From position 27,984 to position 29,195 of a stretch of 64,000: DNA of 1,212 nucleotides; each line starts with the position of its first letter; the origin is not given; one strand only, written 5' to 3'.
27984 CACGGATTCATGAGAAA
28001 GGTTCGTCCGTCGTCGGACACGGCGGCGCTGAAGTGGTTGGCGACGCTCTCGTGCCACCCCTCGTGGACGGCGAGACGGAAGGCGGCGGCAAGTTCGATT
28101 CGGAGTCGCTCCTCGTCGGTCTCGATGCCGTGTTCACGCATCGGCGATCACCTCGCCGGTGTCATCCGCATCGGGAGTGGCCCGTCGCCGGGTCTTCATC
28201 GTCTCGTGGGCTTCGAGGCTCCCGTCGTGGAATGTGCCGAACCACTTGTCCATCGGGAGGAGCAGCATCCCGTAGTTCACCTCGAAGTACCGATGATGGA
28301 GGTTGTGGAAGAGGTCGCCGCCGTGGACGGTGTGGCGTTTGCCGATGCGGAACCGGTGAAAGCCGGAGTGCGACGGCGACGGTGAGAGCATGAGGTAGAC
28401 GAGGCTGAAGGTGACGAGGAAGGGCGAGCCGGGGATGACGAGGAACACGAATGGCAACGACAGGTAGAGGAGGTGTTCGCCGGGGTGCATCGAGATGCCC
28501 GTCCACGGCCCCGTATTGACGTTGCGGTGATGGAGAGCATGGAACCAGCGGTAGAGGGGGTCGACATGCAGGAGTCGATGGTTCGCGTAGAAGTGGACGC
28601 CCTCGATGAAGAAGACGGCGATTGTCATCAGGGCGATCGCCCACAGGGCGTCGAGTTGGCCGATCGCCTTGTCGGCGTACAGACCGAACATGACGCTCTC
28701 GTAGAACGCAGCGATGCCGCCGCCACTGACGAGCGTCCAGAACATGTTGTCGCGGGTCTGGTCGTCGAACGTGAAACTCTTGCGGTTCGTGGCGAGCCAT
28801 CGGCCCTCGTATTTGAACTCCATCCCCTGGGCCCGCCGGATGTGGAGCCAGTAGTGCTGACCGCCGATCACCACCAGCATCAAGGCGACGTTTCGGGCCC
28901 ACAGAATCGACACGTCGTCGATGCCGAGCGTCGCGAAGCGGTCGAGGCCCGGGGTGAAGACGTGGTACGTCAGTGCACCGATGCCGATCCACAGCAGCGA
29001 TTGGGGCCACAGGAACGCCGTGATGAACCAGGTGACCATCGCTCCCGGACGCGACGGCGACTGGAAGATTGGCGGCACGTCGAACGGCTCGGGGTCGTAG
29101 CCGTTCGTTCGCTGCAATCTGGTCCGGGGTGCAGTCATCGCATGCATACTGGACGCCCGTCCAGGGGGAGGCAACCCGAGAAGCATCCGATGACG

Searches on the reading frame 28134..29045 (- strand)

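Call 48: search_protein_families(library=pfam, proteins=[window:28134-29045:-], max_evalue=0.001)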
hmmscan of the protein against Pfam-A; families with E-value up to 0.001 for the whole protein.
window:28134-29045:- (303 aa): 1 family
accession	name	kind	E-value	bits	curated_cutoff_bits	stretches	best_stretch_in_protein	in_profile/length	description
PF04116.19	FA_hydroxylase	-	6.1e-19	69.2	31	1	142-271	2-132/132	Fatty acid hydroxylase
